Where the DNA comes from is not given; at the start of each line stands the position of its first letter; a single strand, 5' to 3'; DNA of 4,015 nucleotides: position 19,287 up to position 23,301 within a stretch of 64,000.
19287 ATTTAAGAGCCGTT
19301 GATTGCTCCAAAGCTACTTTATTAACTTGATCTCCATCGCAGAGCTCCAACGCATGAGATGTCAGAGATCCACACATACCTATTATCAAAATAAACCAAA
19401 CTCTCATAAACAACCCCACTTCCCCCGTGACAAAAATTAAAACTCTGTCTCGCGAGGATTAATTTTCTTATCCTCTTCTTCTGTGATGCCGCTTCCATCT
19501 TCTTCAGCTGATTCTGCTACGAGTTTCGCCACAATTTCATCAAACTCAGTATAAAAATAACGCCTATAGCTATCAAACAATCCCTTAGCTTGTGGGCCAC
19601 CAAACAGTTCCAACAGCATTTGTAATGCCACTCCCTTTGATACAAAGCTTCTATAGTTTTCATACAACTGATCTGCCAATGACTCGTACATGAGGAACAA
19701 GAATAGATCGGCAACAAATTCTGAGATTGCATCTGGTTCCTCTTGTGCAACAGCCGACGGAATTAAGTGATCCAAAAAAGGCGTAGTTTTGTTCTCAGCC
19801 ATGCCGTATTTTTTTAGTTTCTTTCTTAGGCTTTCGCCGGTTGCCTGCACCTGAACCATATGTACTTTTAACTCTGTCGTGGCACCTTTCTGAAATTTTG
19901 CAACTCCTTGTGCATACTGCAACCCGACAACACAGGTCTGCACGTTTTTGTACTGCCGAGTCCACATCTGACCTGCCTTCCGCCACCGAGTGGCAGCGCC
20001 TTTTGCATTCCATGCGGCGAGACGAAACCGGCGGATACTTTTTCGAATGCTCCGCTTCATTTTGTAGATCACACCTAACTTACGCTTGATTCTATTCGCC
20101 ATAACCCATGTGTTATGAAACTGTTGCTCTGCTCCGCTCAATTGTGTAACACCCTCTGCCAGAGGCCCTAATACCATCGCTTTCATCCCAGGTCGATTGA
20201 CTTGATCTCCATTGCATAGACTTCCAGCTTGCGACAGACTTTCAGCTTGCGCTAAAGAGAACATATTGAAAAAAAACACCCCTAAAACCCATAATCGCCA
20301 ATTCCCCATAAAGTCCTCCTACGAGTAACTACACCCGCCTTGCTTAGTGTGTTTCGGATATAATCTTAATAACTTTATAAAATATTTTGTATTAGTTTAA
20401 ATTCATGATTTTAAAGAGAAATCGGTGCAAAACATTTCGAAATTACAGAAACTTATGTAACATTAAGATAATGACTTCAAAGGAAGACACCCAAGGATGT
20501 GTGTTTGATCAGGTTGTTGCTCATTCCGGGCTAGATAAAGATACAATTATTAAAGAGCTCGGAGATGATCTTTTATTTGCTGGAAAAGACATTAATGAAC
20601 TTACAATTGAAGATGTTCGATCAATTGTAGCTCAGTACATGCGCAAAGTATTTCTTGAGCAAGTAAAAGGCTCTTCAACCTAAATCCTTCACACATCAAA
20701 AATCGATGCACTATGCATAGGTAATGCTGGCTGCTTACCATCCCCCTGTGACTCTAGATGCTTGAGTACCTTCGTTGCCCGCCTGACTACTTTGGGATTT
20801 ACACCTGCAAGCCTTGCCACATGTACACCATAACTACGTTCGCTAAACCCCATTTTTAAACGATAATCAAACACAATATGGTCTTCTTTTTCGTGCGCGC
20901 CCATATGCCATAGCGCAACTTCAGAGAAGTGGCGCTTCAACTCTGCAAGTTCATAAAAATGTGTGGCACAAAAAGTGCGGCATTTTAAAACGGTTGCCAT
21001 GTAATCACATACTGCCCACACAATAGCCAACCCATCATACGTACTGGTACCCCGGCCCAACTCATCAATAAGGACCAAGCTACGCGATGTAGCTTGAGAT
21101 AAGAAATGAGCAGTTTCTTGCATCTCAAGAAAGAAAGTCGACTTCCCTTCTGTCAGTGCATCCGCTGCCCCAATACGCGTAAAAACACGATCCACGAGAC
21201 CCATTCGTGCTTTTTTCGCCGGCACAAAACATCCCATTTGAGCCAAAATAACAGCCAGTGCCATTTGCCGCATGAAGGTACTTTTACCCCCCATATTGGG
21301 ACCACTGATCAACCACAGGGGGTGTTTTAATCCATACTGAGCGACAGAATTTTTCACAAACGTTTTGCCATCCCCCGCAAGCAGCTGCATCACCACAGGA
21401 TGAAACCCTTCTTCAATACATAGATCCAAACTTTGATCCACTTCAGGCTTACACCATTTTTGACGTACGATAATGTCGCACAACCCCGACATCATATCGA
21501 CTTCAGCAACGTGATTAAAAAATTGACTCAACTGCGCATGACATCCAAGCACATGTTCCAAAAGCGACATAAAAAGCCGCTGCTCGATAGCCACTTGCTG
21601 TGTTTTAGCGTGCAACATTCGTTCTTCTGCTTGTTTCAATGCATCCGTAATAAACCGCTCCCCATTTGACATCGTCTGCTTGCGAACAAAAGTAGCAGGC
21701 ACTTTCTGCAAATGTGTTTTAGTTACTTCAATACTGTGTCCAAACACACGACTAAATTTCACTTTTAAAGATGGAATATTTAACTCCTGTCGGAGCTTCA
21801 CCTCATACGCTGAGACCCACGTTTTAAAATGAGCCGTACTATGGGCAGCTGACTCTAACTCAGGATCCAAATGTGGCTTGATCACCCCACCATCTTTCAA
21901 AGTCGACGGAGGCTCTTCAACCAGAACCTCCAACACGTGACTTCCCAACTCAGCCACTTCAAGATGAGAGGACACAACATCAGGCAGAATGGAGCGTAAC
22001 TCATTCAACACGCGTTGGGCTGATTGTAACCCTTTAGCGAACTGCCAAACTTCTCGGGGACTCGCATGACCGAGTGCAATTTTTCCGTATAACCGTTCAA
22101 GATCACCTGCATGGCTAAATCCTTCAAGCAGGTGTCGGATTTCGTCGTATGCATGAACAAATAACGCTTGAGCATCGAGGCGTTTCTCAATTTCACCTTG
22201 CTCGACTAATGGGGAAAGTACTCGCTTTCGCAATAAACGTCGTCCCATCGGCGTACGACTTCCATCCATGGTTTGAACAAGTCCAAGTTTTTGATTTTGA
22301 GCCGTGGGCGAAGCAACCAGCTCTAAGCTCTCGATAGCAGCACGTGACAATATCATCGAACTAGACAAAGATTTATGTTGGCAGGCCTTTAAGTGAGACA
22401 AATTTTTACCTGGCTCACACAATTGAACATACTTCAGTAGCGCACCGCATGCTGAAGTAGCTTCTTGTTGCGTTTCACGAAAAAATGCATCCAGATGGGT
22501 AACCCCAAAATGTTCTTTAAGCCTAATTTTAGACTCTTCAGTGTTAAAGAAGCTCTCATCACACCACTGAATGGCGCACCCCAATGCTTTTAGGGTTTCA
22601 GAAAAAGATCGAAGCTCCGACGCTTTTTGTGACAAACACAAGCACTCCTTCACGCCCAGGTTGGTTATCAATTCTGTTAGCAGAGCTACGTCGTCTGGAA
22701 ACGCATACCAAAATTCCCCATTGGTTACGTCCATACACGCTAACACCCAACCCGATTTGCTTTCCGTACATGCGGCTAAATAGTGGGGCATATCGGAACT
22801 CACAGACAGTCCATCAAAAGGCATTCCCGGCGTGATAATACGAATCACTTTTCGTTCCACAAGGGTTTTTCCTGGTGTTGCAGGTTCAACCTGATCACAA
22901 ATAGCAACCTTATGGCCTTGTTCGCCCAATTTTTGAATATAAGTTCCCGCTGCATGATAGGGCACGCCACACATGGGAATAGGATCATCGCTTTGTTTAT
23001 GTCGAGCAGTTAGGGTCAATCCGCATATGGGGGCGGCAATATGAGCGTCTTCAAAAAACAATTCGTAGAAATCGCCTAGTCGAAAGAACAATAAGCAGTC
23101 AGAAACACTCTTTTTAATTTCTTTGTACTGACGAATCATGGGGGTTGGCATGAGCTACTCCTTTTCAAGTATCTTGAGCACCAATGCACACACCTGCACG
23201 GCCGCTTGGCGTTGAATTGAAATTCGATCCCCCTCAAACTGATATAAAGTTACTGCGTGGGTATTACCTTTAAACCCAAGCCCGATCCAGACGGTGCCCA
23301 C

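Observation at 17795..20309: Tandem triplet of secreted helical paralogs with mosaic, near-identical nucleotide blocks (gene conversion or module shuffling)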

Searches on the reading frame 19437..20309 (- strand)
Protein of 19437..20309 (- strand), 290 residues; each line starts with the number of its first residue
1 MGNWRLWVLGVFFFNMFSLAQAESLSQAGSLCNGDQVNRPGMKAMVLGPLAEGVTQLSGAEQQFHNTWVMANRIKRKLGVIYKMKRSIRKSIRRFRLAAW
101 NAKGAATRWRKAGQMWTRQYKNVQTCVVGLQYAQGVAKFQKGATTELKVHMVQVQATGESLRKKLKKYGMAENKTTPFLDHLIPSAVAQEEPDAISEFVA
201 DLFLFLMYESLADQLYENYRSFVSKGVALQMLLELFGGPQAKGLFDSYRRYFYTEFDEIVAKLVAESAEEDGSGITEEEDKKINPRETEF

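Call 5: search_protein_families(library=pfam, proteins=[window:19437-20309:-], max_evalue=1)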
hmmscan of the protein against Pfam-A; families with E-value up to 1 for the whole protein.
window:19437-20309:- (290 aa): 0 families

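Call 37: search_protein_families(library=ncbifam, proteins=[window:19437-20309:-], max_evalue=0.1)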
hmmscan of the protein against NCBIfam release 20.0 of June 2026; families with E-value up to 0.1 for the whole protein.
window:19437-20309:- (290 aa): 0 families

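Call 49: search_protein_families(library=padloc, proteins=[window:19437-20309:-], max_evalue=0.01)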
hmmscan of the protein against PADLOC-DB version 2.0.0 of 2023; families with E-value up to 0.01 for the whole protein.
window:19437-20309:- (290 aa): 0 families

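Call 50: search_protein_families(library=phrogs, proteins=[window:19437-20309:-], max_evalue=0.01)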
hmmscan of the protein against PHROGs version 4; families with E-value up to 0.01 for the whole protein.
window:19437-20309:- (290 aa): 0 families

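Call 52: predict_structure(alignment_id=A3)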
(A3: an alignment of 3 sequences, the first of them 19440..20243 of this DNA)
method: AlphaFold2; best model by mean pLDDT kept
length: 268 residues; sequences in the alignment: 3
mean_pLDDT: 77.5   pTM: 0.74
mean pLDDT of the five models: 77.5, 72.3, 68.5, 59.3, 58.4
residues with pLDDT >= 90: 79; 70-90: 121; 50-70: 36; < 50: 32
segments of 3 or more residues with pLDDT < 50: 1-5, 151-159, 162-165, 251-253, 262-268
pLDDT, mean of each block of 10 residues (from residue 1): 49 74 77 91 91 80 82 93 93 81 80 89 93 86 66 43 51 75 89 93 88 77 91 93 71 50 43
secondary structure, 60 per line:
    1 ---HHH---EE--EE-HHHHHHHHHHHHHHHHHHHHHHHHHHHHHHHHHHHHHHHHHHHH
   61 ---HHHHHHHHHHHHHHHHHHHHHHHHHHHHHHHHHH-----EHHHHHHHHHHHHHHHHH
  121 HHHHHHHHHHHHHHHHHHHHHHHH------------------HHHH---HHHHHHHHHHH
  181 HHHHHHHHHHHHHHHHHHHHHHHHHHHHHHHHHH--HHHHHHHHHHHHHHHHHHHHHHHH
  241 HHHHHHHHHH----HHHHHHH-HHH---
elements in order: H17-60 H64-97 H104-144 H163-166 H170-214 H217-250 H255-261

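Call 54: fold_search(model_id=the predicted structure, library=pdb)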
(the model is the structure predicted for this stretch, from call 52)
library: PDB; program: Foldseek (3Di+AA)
matches with E <= 10: 505; with E <= 0.001: 0
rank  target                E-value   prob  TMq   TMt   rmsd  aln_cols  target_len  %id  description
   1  6z0c_A                9.6e-03  1.00  0.43  0.54   6.9       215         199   12  Structure of in silico modelled artificial Maquette-3 protein (released 2021-03-17)
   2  6z0c_C                1.2e-02  1.00  0.43  0.54   6.9       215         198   12  Structure of in silico modelled artificial Maquette-3 protein (released 2021-03-17)
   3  6z0c_D                1.3e-02  1.00  0.42  0.55   5.7       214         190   12  Structure of in silico modelled artificial Maquette-3 protein (released 2021-03-17)
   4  6z0c_B                1.8e-02  1.00  0.40  0.50   6.9       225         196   12  Structure of in silico modelled artificial Maquette-3 protein (released 2021-03-17)
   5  8d9p                  4.8e-02  0.99  0.42  0.52   6.0       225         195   10  De Novo Photosynthetic Reaction Center Protein Equipped with Heme B and Mn(II) cations (released 2022-09-28)
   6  4avm                  5.0e-02  0.63  0.22  0.25  30.4       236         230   14  Crystal structure of the N-BAR domain of human bridging integrator 2. (released 2012-06-20)
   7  8d9o                  6.1e-02  0.99  0.40  0.52   7.2       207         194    9  De Novo Photosynthetic Reaction Center Protein in Apo-State (released 2022-09-28)
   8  6iko_B                7.1e-02  0.28  0.19  0.18  40.2       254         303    9  Crystal structure of mouse GAS7cb (released 2019-10-16)
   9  5c5b_B                7.5e-02  0.25  0.16  0.12  34.4       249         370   10  Crystal Structure of Human APPL BAR-PH Heterodimer (released 2016-06-22)
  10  4nqi_D                8.3e-02  0.44  0.24  0.27  35.8       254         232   15  Structure of the N-terminal I-BAR domain (1-259) of D.Discoideum IBARa (released 2014-02-05)
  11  5c5b_D                1.0e-01  0.21  0.16  0.12  34.9       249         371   10  Crystal Structure of Human APPL BAR-PH Heterodimer (released 2016-06-22)
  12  4i1q_A                1.1e-01  0.57  0.24  0.30  29.3       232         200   14  Crystal Structure of hBRAP1 N-BAR domain (released 2013-02-06)
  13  4wpc_A                1.1e-01  0.41  0.22  0.22  35.4       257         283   13  Crystal structure of Rgd1p F-BAR domain in complex with inositol phosphate (released 2014-12-24)
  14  5vjs                  1.2e-01  0.99  0.47  0.60   5.9       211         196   10  De Novo Photosynthetic Reaction Center Protein Equipped with Heme B, a synthetic Zn porphyrin, and Zn(II) cations (released 2018-04-25)
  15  3qwe                  1.2e-01  0.38  0.24  0.24  40.9       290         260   11  Crystal structure of the N-terminal domain of the GEM interacting protein (released 2011-03-23)
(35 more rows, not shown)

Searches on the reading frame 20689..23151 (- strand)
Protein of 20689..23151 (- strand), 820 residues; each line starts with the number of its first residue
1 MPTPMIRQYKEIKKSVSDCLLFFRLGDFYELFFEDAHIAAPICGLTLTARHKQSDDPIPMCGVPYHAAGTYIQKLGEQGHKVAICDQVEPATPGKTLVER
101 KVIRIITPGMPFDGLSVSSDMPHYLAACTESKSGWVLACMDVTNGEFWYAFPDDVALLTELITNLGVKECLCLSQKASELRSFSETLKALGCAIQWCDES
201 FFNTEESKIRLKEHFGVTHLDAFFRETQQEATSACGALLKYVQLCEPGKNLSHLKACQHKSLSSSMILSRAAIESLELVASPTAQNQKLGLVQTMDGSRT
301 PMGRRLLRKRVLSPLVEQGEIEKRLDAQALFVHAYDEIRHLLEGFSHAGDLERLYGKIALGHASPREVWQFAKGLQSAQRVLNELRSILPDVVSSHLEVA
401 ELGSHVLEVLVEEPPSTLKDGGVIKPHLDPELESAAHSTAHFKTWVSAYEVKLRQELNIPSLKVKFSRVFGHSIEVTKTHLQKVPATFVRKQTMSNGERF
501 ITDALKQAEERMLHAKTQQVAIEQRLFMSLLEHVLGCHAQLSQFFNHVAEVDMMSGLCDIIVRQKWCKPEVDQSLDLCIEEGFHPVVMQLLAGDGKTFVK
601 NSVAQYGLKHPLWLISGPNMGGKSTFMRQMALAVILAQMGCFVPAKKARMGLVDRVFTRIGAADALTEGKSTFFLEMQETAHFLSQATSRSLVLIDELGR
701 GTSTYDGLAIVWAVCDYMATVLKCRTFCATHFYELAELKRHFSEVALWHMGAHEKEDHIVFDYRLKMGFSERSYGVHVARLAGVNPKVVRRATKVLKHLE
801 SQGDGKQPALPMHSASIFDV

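Call 11: find_related_loci(query=window:20689-23151:-, collection=genome_contigs, flank=10000)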
Query window:20689-23151:- (820 aa) in genome_contigs; peptide patterns used: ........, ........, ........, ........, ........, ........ (x = any residue, [..] = any of these).
600 stretches matched a pattern (row limit reached: there are more); 594 encode a relative of the query (tblastn E <= 1e-3); the best 80 are kept; 80 distinct loci.
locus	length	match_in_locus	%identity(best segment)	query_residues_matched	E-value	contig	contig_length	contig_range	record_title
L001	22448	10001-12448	41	3-803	5e-174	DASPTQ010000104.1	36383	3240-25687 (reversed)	MAG TPA_asm: Terriglobales bacterium isolate SMAG_U12281 k141_1642380, whole genome shotgun sequence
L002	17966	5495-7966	38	3-816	8e-174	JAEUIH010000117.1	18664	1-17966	MAG: Planctomyces sp. isolate new MAG-38 NODE_117_length_18664_cov_7.392909, whole genome shotgun sequence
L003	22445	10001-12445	40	3-784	9e-173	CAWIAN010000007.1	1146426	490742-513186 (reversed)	MAG: uncultured Acidobacteriaceae bacterium isolate MFD04463.bin.1.248 genome assembly, contig: contig_6158, whole genom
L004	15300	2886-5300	40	3-801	5e-173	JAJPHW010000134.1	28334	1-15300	MAG: Terriglobia bacterium isolate Centralia_MAG_209 k107_2654997, whole genome shotgun sequence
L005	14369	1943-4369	41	3-801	2e-172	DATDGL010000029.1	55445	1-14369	MAG TPA_asm: Candidatus Angelobacter sp. isolate SMAG_U251 k141_79647, whole genome shotgun sequence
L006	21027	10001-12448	37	3-815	5e-171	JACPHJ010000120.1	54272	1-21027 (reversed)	MAG: Planctomycetota bacterium isolate NC_groundwater_411_Ag_B-0.1um_42_12 GD18-4_B1_scaffold_980697, whole genome shotg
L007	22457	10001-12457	39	3-801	7e-171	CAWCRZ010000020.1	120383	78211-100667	MAG: uncultured Acidobacteriaceae bacterium isolate MFD04428.bin.2.97 genome assembly, contig: contig_68791, whole genom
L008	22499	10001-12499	39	3-801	1e-169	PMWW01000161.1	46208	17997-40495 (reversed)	MAG: Acidobacteriaceae bacterium isolate bog_169 73.20110700_S3M.38_contig_1369, whole genome shotgun sequence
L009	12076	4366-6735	40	3-801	2e-168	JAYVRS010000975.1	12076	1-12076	MAG: Bryobacteraceae bacterium isolate GL73_DN_concoct_61 GL73_DN_concoct_61_974, whole genome shotgun sequence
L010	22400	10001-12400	39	3-802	1e-166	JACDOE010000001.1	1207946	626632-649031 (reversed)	MAG: Bacillaceae bacterium isolate GB_MAG13_007 c_000000000002, whole genome shotgun sequence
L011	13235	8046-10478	38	3-808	6e-166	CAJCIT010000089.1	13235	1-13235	Acidobacteriaceae bacterium isolate BOG_genome_mining.201 genome assembly, contig: k141_7670646, whole genome shotgun se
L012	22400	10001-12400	38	3-804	1e-165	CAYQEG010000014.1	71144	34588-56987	MAG TPA_asm: uncultured Rickettsiales bacterium isolate SRP077602_co5_496 genome assembly, contig: NODE_1593_length_7114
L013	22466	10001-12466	38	3-817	5e-165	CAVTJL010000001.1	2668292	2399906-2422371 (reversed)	MAG: uncultured Alphaproteobacteria bacterium isolate MFD05684.bin.1.143 genome assembly, contig: contig_24372, whole ge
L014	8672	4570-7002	38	3-810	7e-165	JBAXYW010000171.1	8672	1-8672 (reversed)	MAG: Lentisphaeria bacterium isolate SO_2016_CLC_T1_27 scaffold10110_PH3_Jul14_2016, whole genome shotgun sequence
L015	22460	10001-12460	36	3-817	2e-164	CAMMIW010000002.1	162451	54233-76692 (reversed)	MAG: uncultured Eubacteriaceae bacterium isolate ERR7167026_bin.11_MetaWRAP_v1.1_MAG genome assembly, contig: NODE_3_len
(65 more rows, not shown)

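Call 19: find_homologous_proteins(query=window:20689-23151:-, max_evalue=1e-100)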
Query window:20689-23151:- (820 aa): 7736 proteins with E <= 1e-100 among 8000 candidates; the best 120 are listed.
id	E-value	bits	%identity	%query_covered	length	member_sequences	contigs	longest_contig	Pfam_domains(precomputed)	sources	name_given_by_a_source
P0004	0.0e+0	1882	100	100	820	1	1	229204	PF01624.26,PF05192.24,PF05188.24,PF05190.24,PF00488.28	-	-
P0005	7.4e-291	985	55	98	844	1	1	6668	PF01624.26,PF05192.24,PF05188.24,PF05190.24,PF00488.28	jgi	jgi:DNA mismatch repair protein MutS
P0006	1.7e-286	971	54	98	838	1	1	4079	PF01624.26,PF05192.24,PF05188.24,PF05190.24,PF00488.28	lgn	-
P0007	3.2e-268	910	50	99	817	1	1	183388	PF01624.26,PF05192.24,PF05188.24,PF05190.24,PF00488.28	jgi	jgi:DNA mismatch repair protein MutS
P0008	2.3e-176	607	41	100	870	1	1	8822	PF01624.26,PF05192.24,PF05188.24,PF05190.24,PF00488.28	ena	-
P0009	5.1e-176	605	41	99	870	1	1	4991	PF01624.26,PF05192.24,PF05188.24,PF05190.24,PF00488.28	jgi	-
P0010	9.8e-176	604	41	99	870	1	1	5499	PF01624.26,PF05192.24,PF05188.24,PF05190.24,PF00488.28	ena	-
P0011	1.3e-175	604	41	99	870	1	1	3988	PF01624.26,PF05192.24,PF05188.24,PF05190.24,PF00488.28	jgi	jgi:DNA mismatch repair protein MutS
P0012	2.7e-175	603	42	97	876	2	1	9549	PF01624.26,PF05192.24,PF05188.24,PF05190.24,PF00488.28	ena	-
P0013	6.3e-175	602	41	99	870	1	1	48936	PF01624.26,PF05192.24,PF05188.24,PF05190.24,PF00488.28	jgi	jgi:DNA mismatch repair protein MutS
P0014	9.1e-175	601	40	97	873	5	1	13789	PF01624.26,PF05192.24,PF05188.24,PF05190.24,PF00488.28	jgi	-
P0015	2.4e-174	600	41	99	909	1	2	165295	PF01624.26,PF05192.24,PF05188.24,PF05190.24,PF00488.28,PF27441.1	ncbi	-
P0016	2.8e-174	600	41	97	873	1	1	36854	PF01624.26,PF05192.24,PF05188.24,PF05190.24,PF00488.28,PF27441.1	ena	-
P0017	4.0e-174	599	41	97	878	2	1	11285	PF01624.26,PF05192.24,PF05188.24,PF05190.24,PF00488.28,PF27441.1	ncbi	-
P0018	4.3e-174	599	42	97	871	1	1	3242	PF01624.26,PF05192.24,PF05188.24,PF05190.24,PF00488.28,PF27441.1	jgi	-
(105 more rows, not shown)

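Call 21: find_encoding_contigs(protein=P0007, flank=10000, max_places=3)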
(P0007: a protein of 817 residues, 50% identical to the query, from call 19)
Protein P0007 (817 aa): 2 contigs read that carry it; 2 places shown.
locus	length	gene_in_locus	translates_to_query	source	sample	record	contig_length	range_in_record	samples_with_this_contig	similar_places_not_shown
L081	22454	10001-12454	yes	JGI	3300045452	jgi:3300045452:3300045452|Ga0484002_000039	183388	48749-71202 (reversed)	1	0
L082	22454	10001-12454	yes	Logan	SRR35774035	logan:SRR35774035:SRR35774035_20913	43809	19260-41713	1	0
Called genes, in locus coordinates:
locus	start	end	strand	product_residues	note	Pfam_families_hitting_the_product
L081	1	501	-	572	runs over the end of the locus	PF01368:DHH, PF02272:DHHA1, PF17768:RecJ_OB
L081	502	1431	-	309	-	PF07549:Sec_GG, PF02355:SecD_SecF_C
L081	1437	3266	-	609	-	PF21760:SecD_1st, PF22599:SecDF_P1_head, PF02355:SecD_SecF_C, PF03176:MMPL (weak)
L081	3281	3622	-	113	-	PF02699:YajC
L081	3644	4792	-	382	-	PF01702:TGT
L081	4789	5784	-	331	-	PF02547:Queuosine_synth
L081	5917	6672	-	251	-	PF01145:Band_7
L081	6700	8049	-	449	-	PF01972:SDH_protease (faint), PF25145:NfeD1b_N, PF00574:CLP_protease (weak), PF24961:NfeD_membrane, PF01957:NfeD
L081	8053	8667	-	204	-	PF03167:UDG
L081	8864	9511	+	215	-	PF01728:FtsJ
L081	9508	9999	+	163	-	PF02464:CinA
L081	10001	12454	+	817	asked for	PF01624:MutS_I, PF05188:MutS_II, PF05192:MutS_III, PF05190:MutS_IV, PF00488:MutS_V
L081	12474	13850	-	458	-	-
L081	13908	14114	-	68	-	-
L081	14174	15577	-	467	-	PF00437:T2SSE, PF27713:UCP018868 (faint), PF06414:Zeta_toxin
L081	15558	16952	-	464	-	PF00263:Secretin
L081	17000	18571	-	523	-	-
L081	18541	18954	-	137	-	-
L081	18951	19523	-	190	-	-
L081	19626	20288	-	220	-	PF05137:PilN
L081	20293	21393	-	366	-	PF11104:PilM_2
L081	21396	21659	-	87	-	PF01381:HTH_3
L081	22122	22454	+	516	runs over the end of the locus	PF02541:Ppx-GppA, PF21447:Ppx-GppA_III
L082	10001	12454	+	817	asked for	PF01624:MutS_I, PF05188:MutS_II, PF05192:MutS_III, PF05190:MutS_IV, PF00488:MutS_V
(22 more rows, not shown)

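Call 22: find_encoding_contigs(protein=P0005, flank=10000, max_places=3)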
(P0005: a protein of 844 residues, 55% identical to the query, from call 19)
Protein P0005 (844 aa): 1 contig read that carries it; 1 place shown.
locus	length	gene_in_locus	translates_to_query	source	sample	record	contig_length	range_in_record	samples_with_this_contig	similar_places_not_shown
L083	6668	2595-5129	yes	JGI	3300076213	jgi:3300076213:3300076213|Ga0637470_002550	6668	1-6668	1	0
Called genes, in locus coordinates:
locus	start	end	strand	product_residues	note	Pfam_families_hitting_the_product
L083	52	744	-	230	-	PF03167:UDG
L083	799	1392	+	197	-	PF01728:FtsJ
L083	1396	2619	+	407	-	PF00994:MoCF_biosynth, PF02464:CinA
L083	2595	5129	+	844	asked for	PF01624:MutS_I, PF05188:MutS_II, PF05192:MutS_III, PF05190:MutS_IV, PF00488:MutS_V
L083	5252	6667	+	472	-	?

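Call 23: find_encoding_contigs(protein=P0006, flank=10000, max_places=3)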
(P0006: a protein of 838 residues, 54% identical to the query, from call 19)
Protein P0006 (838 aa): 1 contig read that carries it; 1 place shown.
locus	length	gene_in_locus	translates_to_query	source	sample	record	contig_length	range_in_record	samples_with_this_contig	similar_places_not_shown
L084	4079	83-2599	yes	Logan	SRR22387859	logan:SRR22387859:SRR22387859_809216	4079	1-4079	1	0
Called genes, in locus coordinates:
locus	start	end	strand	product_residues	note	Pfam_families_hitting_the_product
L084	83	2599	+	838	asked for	PF01624:MutS_I, PF05188:MutS_II, PF05192:MutS_III, PF05190:MutS_IV, PF00488:MutS_V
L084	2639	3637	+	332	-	-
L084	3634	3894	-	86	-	-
